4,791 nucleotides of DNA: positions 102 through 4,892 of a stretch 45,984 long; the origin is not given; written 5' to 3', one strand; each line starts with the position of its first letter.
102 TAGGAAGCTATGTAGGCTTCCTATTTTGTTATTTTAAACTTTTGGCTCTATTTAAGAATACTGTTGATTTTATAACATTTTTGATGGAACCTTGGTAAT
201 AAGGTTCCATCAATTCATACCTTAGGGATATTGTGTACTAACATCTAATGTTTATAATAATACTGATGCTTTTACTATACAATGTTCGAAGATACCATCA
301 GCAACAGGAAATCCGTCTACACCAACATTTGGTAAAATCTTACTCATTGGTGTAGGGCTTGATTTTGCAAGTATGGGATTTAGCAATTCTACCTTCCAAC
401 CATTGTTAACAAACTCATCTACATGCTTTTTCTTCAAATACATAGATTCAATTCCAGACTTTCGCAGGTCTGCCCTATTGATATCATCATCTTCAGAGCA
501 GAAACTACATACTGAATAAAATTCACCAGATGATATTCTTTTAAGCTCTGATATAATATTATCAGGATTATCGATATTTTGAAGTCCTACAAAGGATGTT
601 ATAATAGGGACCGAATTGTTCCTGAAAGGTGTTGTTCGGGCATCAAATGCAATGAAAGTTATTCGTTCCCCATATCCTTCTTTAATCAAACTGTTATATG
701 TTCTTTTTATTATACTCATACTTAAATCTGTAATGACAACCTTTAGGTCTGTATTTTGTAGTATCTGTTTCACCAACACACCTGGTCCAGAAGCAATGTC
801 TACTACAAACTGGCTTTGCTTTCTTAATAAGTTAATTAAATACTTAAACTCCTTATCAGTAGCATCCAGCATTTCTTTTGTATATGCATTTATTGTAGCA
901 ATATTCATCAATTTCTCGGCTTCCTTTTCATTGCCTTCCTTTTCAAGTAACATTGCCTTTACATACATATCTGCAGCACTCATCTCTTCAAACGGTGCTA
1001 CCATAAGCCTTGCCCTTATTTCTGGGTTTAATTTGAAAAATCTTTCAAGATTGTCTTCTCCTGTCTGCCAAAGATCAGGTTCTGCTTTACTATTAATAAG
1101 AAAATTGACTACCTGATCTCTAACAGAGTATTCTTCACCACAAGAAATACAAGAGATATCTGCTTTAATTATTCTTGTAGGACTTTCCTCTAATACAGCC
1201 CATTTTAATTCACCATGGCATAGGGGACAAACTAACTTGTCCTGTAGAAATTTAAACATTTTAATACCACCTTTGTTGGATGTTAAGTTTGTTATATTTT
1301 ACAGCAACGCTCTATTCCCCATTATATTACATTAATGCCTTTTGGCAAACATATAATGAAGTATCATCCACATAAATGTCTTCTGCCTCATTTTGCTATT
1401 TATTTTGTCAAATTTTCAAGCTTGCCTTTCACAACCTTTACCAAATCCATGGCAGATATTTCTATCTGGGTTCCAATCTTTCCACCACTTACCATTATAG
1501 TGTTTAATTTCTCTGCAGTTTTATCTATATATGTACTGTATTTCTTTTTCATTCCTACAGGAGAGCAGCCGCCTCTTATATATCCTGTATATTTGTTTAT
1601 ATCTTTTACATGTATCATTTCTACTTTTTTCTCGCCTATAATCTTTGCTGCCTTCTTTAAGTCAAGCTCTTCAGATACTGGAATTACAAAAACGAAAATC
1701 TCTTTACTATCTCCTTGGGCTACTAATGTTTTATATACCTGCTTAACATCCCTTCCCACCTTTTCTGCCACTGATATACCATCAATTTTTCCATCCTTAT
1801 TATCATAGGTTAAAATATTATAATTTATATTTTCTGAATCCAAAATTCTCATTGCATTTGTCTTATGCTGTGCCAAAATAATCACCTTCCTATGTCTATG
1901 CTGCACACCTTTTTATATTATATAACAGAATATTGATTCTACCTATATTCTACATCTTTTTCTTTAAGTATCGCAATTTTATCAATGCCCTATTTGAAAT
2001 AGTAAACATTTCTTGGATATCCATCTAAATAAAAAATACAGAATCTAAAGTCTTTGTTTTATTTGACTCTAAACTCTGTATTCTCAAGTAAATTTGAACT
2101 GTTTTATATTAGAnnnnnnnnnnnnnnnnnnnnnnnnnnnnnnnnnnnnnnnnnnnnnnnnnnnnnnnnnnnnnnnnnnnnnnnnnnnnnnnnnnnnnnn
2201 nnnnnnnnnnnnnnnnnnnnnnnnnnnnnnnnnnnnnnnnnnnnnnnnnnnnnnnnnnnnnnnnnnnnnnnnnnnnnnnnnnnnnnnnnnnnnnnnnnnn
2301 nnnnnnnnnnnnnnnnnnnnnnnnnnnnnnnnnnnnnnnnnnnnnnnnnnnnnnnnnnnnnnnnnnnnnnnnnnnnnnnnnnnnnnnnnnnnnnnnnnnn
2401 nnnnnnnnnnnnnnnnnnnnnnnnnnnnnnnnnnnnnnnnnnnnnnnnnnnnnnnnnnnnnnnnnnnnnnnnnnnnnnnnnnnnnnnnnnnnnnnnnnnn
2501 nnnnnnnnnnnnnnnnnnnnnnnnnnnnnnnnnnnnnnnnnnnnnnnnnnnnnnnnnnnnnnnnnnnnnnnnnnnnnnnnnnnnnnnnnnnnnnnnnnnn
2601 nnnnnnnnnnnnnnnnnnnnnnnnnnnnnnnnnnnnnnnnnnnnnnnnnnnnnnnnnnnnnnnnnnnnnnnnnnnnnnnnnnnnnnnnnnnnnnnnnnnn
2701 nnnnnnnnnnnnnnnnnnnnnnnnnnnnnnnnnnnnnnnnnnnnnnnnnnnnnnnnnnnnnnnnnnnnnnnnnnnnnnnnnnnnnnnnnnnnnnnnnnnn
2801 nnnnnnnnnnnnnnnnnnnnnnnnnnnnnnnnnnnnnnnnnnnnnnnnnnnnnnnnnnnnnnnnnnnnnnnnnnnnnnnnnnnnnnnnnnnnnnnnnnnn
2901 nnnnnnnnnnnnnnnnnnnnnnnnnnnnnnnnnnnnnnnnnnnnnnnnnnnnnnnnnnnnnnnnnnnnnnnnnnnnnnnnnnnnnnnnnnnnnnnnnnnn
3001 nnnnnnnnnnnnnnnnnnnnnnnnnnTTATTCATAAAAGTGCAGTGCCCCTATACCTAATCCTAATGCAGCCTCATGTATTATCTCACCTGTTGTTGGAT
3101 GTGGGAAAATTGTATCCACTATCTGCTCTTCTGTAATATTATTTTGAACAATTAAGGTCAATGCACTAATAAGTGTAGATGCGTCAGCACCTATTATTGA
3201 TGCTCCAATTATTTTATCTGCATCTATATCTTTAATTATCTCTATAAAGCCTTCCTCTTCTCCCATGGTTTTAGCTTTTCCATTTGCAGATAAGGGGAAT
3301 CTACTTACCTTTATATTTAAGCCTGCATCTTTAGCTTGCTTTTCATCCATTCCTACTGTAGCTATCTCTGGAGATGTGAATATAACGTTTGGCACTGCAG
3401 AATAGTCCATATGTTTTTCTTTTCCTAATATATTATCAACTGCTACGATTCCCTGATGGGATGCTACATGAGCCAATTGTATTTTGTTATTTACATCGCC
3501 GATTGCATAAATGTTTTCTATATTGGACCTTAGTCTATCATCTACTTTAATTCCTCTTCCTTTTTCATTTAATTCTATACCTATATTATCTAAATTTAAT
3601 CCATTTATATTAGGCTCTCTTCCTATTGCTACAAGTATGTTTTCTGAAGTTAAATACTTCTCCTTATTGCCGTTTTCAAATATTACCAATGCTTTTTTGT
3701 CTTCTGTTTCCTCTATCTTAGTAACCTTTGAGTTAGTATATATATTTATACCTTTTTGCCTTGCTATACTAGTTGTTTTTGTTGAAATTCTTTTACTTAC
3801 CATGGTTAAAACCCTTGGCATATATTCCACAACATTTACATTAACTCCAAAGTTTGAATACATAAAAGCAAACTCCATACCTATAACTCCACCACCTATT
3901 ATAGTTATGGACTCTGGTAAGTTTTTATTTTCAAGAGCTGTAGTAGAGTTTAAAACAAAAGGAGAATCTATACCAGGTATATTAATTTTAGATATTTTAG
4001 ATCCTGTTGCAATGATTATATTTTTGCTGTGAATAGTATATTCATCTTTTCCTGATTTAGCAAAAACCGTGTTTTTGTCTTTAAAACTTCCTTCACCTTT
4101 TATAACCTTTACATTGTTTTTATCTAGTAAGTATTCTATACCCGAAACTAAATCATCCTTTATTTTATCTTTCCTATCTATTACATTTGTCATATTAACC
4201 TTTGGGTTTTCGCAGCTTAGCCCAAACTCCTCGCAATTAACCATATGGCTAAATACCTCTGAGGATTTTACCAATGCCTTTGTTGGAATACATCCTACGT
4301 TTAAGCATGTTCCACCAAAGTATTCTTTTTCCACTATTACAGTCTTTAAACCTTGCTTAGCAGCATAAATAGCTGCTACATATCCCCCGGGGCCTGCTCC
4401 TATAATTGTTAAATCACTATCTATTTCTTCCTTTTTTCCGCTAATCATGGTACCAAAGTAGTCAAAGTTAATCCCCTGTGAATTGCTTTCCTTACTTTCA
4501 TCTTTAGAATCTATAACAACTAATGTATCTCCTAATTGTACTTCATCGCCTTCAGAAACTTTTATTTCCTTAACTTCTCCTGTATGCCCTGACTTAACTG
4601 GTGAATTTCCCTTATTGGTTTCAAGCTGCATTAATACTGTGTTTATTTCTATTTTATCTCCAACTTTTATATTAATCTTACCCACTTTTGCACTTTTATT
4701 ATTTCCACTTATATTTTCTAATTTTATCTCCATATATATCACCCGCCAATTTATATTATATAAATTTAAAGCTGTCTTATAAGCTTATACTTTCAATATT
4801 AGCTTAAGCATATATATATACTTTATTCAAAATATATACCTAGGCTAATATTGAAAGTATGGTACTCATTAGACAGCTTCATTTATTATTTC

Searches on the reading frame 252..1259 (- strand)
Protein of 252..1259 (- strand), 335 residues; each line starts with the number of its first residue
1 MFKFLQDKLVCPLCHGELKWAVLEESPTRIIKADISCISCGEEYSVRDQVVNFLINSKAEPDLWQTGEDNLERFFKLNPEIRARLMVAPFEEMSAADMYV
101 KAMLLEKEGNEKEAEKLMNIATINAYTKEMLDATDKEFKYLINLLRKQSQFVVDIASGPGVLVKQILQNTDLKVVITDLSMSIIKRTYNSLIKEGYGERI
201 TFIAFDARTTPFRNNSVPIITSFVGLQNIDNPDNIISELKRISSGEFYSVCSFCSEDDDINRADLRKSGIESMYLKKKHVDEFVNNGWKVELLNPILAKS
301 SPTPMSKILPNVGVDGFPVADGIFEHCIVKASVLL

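Call 6: search_protein_families(library=pfam, proteins=[window:252-1259:-], max_evalue=0.001)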
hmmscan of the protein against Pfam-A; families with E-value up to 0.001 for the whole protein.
window:252-1259:- (335 aa): 4 families
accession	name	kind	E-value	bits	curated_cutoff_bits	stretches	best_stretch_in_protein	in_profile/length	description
PF13649.12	Methyltransf_25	-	4.5e-10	40.5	27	1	152-242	1-92/97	Methyltransferase domain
PF08241.18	Methyltransf_11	-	2e-08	35.2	21.2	1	153-242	1-86/95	Methyltransferase domain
PF01209.24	Ubie_methyltran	-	2.4e-06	27.5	20.1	1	146-242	45-142/233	ubiE/COQ5 methyltransferase family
PF13847.12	Methyltransf_31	-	3.5e-05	24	27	1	152-256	7-115/145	Methyltransferase domain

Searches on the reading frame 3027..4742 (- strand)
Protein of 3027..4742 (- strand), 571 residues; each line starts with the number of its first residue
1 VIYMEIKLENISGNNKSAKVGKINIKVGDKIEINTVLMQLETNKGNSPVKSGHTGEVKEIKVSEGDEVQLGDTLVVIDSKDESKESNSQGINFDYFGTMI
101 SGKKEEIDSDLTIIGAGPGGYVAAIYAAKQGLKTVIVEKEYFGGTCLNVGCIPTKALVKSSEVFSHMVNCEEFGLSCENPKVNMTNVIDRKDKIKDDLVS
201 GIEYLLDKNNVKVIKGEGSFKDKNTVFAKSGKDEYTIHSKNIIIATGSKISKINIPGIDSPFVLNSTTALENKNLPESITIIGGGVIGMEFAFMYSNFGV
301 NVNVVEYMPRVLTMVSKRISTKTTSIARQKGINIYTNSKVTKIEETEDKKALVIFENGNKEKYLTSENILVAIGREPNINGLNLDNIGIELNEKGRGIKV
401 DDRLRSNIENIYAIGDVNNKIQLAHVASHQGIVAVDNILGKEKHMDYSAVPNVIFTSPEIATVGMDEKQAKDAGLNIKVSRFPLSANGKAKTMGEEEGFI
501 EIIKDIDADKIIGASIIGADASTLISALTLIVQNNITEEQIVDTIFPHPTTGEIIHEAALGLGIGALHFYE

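Call 6: search_protein_families(library=pfam, proteins=[window:3027-4742:-], max_evalue=0.001)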
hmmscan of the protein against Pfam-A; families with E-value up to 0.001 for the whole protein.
window:3027-4742:- (571 aa): 16 families
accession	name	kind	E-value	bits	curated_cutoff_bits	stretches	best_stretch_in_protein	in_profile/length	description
PF07992.20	Pyr_redox_2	-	1.5e-73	248.2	26.1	1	110-431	2-291/291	Pyridine nucleotide-disulphide oxidoreductase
PF02852.28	Pyr_redox_dim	-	5.1e-32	110.8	25.3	1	450-559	1-110/110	Pyridine nucleotide-disulphide oxidoreductase, dimerisation domain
PF00070.33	Pyr_redox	-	8.2e-20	71.6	22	1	279-355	2-79/82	Pyridine nucleotide-disulphide oxidoreductase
PF13738.12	Pyr_redox_3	-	8.8e-18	65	30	1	113-415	2-305/305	Pyridine nucleotide-disulphide oxidoreductase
PF00364.28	Biotin_lipoyl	-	3.7e-11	43.1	22.1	1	16-77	13-73/73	Biotin-requiring enzyme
PF01134.28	GIDA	-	1.2e-10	41.4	22.1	1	110-250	1-153/391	Glucose inhibited division protein A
PF00890.30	FAD_binding_2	-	5e-09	36.3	20.4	1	110-144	1-36/414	FAD binding domain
PF03486.20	HI0933_like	-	1.4e-07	31.6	50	0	110-140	2-32/244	HI0933-like protein Rossmann domain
PF12831.13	FAD_oxidored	-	3.3e-07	30.4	27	1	110-147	1-39/416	FAD dependent oxidoreductase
PF01266.30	DAO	-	4.5e-07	30.2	27.9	0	110-145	1-38/353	FAD dependent oxidoreductase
PF02737.24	3HCDH_N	-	3.4e-06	27.5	22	1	279-352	2-76/180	3-hydroxyacyl-CoA dehydrogenase, NAD binding domain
PF01946.23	Thi4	-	3.8e-06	26.8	26.2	1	106-154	15-65/235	Thi4 family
PF13450.12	NAD_binding_8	-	5.5e-06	27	21.9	1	113-146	1-35/68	NAD(P)-binding Rossmann-like domain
PF01262.27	AlaDh_PNT_C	-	1e-05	25.5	23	0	276-331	28-79/214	Alanine dehydrogenase/PNT, C-terminal domain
PF01494.25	FAD_binding_3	-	1.4e-05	24.9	22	0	110-139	3-32/349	FAD binding domain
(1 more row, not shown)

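Call 35: find_homologous_proteins(query=window:3027-4742:-, max_evalue=1e-100)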
Query window:3027-4742:- (571 aa): 2184 proteins with E <= 1e-100 among 8000 candidates; the best 120 are listed.
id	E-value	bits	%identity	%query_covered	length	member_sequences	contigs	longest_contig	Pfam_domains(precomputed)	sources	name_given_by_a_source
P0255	0.0e+0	1220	100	99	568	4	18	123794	PF25984.1,PF13450.13,PF07992.21,PF00070.34,PF03486.21,PF01134.29,PF01494.26,PF12831.14,PF01946.24,PF01266.31,PF00890.31,PF02852.29,PF00364.29,PF13738.13,PF01262.28,PF02737.25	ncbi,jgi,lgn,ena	-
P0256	1.5e-244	831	69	99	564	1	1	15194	PF01266.31,PF00890.31,PF02852.29,PF00364.29,PF07992.21,PF00070.34,PF13738.13,PF03486.21,PF01134.29,PF12831.14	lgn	-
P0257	6.9e-244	828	69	99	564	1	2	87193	PF01266.31,PF00890.31,PF02852.29,PF00364.29,PF07992.21,PF00070.34,PF13738.13,PF03486.21,PF01134.29,PF12831.14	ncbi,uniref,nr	ncbi:dihydrolipoyl dehydrogenase [Clostridium thermobutyricum]|uniref:dihydrolipoyl dehydrogenase n=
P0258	9.4e-244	828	69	99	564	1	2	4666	PF01266.31,PF00890.31,PF02852.29,PF00364.29,PF07992.21,PF00070.34,PF13738.13,PF03486.21,PF01134.29,PF12831.14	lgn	-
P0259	1.3e-243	827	69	99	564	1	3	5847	PF01266.31,PF00890.31,PF02852.29,PF00364.29,PF07992.21,PF00070.34,PF13738.13,PF03486.21,PF01134.29,PF12831.14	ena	-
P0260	1.6e-243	827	69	99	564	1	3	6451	PF01266.31,PF00890.31,PF02852.29,PF00364.29,PF07992.21,PF00070.34,PF13738.13,PF03486.21,PF01134.29,PF12831.14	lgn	-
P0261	2.5e-243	827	68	99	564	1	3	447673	PF01266.31,PF13450.13,PF00890.31,PF02852.29,PF00364.29,PF07992.21,PF00070.34,PF13738.13,PF03486.21,PF01134.29,PF12831.14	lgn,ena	-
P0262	3.3e-243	826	69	99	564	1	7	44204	PF01266.31,PF00890.31,PF02852.29,PF00364.29,PF07992.21,PF00070.34,PF13738.13,PF03486.21,PF01134.29,PF12831.14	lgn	-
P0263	4.6e-243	826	68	99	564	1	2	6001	PF01266.31,PF00890.31,PF02852.29,PF00364.29,PF07992.21,PF00070.34,PF13738.13,PF03486.21,PF01134.29,PF12831.14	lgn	-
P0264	4.7e-243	826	69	99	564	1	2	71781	PF01266.31,PF00890.31,PF02852.29,PF00364.29,PF07992.21,PF00070.34,PF13738.13,PF03486.21,PF01134.29,PF12831.14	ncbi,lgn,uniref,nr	ncbi:dihydrolipoyl dehydrogenase [Clostridium thermobutyricum]|uniref:dihydrolipoyl dehydrogenase n=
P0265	6.2e-243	825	69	99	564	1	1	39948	PF13450.13,PF07992.21,PF00070.34,PF03486.21,PF01134.29,PF01494.26,PF12831.14,PF01266.31,PF00890.31,PF02852.29,PF00364.29,PF13738.13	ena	-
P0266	8.7e-243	825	69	99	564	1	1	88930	PF13450.13,PF07992.21,PF00070.34,PF03486.21,PF01134.29,PF01494.26,PF12831.14,PF01266.31,PF00890.31,PF02852.29,PF00364.29,PF13738.13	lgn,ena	-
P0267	9.8e-243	825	68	99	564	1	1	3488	PF13450.13,PF00890.31,PF02852.29,PF00364.29,PF07992.21,PF00070.34,PF13738.13,PF03486.21,PF01134.29,PF12831.14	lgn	-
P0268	1.0e-242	825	69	99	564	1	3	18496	PF01266.31,PF00890.31,PF02852.29,PF00364.29,PF07992.21,PF00070.34,PF13738.13,PF03486.21,PF01134.29,PF12831.14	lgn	-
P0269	1.4e-242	824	68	99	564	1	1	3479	PF01266.31,PF00890.31,PF02852.29,PF00364.29,PF07992.21,PF00070.34,PF13738.13,PF03486.21,PF01134.29,PF12831.14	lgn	-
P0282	1.2e-241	821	68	99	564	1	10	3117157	PF13450.13,PF07992.21,PF00070.34,PF03486.21,PF01134.29,PF01494.26,PF12831.14,PF01266.31,PF00890.31,PF02852.29,PF00364.29,PF13738.13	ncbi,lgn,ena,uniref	ncbi:dihydrolipoyl dehydrogenase [Clostridium baratii]|uniref:dihydrolipoyl dehydrogenase n=1 Tax=Cl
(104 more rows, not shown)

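Call 36: find_encoding_contigs(protein=P0257, flank=10000, max_places=2)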
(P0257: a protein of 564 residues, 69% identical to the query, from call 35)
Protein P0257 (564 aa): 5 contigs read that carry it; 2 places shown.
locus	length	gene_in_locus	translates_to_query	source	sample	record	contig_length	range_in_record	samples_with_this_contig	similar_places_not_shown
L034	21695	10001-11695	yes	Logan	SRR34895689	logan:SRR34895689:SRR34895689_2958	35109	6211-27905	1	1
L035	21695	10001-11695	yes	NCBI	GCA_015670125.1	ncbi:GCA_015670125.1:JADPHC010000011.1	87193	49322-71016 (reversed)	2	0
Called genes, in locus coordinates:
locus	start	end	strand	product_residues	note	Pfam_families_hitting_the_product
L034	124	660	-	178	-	-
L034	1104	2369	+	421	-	PF00275:EPSP_synthase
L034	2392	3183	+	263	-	PF00753:Lactamase_B, PF23023:Anti-Pycsar_Apyc1, PF12706:Lactamase_B_2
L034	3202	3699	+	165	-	PF02810:SEC-C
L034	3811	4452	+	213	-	PF02589:LUD_dom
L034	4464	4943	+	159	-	PF02590:SPOUT_MTase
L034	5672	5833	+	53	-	-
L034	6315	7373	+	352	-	PF13676:TIR_2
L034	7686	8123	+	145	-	PF04397:LytTR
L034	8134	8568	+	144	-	PF11457:DUF3021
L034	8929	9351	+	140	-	PF22381:Staph_reg_Sar_Rot, PF12802:MarR_2, PF01047:MarR, PF13463:HTH_27 (weak)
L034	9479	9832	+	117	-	PF02627:CMD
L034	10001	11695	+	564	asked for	PF00364:Biotin_lipoyl, PF00890:FAD_binding_2 (weak), PF01134:GIDA, PF07992:Pyr_redox_2, PF12831:FAD_oxidored, PF13738:Pyr_redox_3, PF00070:Pyr_redox, PF02852:Pyr_redox_dim, +2 more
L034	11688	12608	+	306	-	PF21948:LplA-B_cat, PF03099:BPL_LplA_LipB (faint), PF10437:Lip_prot_lig_C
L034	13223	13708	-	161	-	PF12833:HTH_18, PF00165:HTH_AraC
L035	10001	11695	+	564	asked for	PF00364:Biotin_lipoyl, PF00890:FAD_binding_2 (weak), PF01134:GIDA, PF07992:Pyr_redox_2, PF12831:FAD_oxidored, PF13738:Pyr_redox_3, PF00070:Pyr_redox, PF02852:Pyr_redox_dim, +2 more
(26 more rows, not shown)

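Call 37: find_encoding_contigs(protein=P0282, flank=10000, max_places=2)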
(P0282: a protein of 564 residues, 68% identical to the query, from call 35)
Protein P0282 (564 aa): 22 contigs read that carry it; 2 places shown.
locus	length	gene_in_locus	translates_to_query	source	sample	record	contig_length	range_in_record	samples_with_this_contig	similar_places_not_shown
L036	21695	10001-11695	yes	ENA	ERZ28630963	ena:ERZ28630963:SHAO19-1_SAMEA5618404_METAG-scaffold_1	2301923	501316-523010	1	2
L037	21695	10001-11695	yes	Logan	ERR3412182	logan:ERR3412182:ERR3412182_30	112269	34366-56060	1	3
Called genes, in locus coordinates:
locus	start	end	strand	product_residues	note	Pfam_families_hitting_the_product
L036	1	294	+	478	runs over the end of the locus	PF00232:Glyco_hydro_1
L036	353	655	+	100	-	PF02302:PTS_IIB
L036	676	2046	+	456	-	PF02378:PTS_EIIC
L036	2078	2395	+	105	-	PF02255:PTS_IIA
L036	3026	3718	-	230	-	PF00702:Hydrolase, PF13419:HAD_2, PF13242:Hydrolase_like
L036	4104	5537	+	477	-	PF00232:Glyco_hydro_1, PF00150:Cellulase (weak)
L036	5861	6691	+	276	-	PF03123:CAT_RBD, PF00874:PRD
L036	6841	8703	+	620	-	PF00367:PTS_EIIB, PF02378:PTS_EIIC, PF00358:PTS_EIIA_1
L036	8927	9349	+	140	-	PF22381:Staph_reg_Sar_Rot, PF12802:MarR_2, PF01047:MarR, PF13463:HTH_27 (weak)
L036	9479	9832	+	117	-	PF02627:CMD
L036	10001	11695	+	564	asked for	PF00364:Biotin_lipoyl, PF00890:FAD_binding_2 (weak), PF01134:GIDA, PF07992:Pyr_redox_2, PF12831:FAD_oxidored, PF13738:Pyr_redox_3, PF00070:Pyr_redox, PF02852:Pyr_redox_dim, +4 more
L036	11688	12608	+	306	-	PF21948:LplA-B_cat, PF03099:BPL_LplA_LipB (weak), PF10437:Lip_prot_lig_C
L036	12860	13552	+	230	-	PF06940:DUF1287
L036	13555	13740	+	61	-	-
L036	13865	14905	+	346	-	PF02016:Peptidase_S66, PF17676:Peptidase_S66C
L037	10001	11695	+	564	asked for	PF00364:Biotin_lipoyl, PF00890:FAD_binding_2 (weak), PF01134:GIDA, PF07992:Pyr_redox_2, PF12831:FAD_oxidored, PF13738:Pyr_redox_3, PF00070:Pyr_redox, PF02852:Pyr_redox_dim, +4 more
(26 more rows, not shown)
